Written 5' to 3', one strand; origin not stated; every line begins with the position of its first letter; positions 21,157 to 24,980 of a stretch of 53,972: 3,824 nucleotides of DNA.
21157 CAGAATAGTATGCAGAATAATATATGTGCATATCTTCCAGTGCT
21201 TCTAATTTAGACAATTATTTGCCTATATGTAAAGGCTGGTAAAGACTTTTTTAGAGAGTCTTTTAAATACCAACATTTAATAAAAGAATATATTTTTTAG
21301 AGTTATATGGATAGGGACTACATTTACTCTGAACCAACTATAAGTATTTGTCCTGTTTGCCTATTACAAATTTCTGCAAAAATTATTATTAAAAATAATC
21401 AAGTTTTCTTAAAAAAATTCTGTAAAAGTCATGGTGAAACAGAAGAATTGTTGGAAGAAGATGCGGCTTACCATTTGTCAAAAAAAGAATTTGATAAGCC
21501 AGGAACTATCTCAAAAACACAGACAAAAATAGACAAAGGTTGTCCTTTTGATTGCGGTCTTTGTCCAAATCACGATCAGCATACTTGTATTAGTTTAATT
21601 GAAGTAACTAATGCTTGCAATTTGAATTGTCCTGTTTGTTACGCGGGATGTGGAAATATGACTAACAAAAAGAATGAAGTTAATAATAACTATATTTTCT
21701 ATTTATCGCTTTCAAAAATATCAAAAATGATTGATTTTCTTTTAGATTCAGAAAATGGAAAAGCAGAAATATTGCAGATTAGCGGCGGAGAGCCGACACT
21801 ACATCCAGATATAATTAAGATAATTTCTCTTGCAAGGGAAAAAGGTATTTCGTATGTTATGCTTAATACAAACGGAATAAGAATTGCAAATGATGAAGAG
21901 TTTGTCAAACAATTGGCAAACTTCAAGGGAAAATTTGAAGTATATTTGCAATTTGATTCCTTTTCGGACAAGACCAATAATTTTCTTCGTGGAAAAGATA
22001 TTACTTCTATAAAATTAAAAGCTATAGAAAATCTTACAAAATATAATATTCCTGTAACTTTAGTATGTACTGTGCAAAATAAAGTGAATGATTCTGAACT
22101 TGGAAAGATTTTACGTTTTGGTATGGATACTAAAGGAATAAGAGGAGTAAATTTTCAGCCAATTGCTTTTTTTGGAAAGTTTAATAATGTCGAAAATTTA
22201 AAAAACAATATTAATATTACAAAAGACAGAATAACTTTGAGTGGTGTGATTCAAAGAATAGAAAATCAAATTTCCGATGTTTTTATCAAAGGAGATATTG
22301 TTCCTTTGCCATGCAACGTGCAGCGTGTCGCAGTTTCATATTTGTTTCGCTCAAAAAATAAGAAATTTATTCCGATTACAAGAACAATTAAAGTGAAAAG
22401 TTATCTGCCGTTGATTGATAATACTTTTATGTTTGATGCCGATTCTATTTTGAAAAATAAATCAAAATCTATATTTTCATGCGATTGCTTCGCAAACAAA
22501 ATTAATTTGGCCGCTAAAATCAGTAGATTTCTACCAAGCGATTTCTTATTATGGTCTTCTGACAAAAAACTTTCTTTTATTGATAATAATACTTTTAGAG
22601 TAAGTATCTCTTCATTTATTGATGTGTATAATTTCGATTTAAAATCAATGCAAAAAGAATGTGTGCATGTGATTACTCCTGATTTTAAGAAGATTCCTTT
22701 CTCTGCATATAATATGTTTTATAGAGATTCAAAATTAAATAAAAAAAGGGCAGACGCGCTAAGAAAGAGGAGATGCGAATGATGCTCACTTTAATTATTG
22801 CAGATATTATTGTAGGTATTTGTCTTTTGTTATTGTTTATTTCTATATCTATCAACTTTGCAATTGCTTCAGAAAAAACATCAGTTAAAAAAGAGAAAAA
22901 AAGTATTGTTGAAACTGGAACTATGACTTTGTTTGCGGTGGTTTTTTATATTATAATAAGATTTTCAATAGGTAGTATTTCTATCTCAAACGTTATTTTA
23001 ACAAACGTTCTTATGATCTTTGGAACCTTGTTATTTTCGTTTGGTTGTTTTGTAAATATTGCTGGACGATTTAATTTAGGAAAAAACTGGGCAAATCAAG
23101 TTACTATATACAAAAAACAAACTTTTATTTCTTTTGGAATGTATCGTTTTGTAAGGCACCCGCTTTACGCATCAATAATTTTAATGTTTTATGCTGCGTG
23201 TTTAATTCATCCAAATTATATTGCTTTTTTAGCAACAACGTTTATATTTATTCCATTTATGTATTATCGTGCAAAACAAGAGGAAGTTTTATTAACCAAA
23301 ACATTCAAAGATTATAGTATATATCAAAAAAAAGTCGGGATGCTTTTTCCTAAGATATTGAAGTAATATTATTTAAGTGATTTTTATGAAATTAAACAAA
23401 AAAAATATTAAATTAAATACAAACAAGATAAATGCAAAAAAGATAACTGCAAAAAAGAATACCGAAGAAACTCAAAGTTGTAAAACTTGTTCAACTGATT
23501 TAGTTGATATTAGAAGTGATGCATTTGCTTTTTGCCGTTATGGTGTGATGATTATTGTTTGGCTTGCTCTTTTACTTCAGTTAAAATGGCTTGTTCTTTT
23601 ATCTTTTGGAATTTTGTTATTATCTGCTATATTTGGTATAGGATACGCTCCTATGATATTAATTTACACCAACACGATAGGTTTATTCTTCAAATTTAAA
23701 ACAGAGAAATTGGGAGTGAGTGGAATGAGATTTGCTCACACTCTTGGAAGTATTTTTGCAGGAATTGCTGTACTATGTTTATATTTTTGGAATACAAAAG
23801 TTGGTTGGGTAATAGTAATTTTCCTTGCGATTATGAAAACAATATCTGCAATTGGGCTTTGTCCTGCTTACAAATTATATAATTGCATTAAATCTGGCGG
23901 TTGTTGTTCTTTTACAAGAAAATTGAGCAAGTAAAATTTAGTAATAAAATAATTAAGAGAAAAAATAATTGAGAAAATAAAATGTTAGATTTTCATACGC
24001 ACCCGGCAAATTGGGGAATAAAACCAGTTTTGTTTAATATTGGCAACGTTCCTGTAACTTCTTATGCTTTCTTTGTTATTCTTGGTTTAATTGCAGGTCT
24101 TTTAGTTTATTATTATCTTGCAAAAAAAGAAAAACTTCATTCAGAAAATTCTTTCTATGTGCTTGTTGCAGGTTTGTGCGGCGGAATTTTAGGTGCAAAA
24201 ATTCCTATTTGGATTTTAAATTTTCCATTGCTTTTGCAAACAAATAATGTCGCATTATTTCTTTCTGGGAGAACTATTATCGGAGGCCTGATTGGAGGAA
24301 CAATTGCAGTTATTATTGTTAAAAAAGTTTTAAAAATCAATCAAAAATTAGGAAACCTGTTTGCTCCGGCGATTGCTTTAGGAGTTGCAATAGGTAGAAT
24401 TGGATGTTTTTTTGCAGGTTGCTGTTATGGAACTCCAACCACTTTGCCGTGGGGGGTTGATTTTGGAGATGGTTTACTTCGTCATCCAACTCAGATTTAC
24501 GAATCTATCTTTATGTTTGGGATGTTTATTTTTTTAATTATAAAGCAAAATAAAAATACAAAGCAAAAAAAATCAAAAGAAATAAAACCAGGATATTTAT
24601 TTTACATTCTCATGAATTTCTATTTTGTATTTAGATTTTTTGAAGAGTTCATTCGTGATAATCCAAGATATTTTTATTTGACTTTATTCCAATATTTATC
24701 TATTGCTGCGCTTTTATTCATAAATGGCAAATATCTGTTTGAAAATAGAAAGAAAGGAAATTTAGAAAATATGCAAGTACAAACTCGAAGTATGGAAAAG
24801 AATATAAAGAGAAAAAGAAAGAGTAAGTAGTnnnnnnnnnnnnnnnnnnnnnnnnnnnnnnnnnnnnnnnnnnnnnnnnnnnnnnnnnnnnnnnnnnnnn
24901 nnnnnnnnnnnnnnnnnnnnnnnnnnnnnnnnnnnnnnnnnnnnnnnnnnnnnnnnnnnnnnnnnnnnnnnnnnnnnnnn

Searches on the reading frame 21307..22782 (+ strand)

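Call 8: search_protein_families(library=pfam, proteins=[window:21307-22782:+])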
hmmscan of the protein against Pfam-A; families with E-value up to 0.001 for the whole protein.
window:21307-22782:+ (491 aa): 2 families
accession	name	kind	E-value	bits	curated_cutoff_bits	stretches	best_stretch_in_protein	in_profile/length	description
PF04055.27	Radical_SAM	-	3.4e-23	83.1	29.5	1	98-271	1-165/166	Radical SAM superfamily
PF23545.1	Zn_ribbon_HMPTM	-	5.4e-14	51.9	27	1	9-50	3-44/45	HMPTM N-terminal zinc ribbon domain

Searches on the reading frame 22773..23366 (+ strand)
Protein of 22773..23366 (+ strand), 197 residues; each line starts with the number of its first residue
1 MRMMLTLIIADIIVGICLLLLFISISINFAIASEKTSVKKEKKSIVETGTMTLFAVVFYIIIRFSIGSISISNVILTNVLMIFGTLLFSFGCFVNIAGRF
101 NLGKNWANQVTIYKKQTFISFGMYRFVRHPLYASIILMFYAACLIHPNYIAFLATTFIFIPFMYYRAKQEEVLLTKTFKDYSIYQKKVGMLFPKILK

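Call 35: search_protein_families(library=pfam, proteins=[window:22773-23366:+])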
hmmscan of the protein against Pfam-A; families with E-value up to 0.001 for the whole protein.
window:22773-23366:+ (197 aa): 2 families
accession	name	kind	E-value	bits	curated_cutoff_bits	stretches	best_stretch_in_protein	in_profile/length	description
PF04140.19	ICMT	-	2e-11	44.6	24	1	88-175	5-94/95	Isoprenylcysteine carboxyl methyltransferase (ICMT) family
PF04191.18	PEMT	-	4.1e-09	37.3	25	1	81-179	3-103/105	Phospholipid methyltransferase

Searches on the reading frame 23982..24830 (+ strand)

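Call 21: search_protein_families(library=ncbifam, proteins=[window:23982-24830:+])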
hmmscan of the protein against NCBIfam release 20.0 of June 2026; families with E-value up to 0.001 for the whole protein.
window:23982-24830:+ (282 aa): 8 families
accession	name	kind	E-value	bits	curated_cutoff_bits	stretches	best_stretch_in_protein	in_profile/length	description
NF000778.0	PRK00052.3-4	equivalog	6.3e-39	134.1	334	1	14-246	2-236/252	prolipoprotein diacylglyceryl transferase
TIGR00544.1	lgt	equivalog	4.5e-28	98.4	118.9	1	14-247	11-256/280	prolipoprotein diacylglyceryl transferase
NF000784.0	PRK00052.4-5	subfamily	3.4e-11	42.8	409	1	14-160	2-152/298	prolipoprotein diacylglyceryl transferase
NF000779.0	PRK00052.3-5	equivalog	4.5e-11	43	405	1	13-240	6-222/257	prolipoprotein diacylglyceryl transferase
NF009611.0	PRK13108.1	equivalog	7.9e-11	41.6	636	1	18-160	16-165/476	prolipoprotein diacylglyceryl transferase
NF000777.0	PRK00052.3-2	equivalog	3e-07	30.3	558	1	94-227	111-246/310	prolipoprotein diacylglyceryl transferase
NF000775.0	PRK00052.2-5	equivalog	4.4e-06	26.2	428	1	123-246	140-269/288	prolipoprotein diacylglyceryl transferase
NF000780.0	PRK00052.4-1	equivalog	3.3e-05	23.3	547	0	25-280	30-300/327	prolipoprotein diacylglyceryl transferase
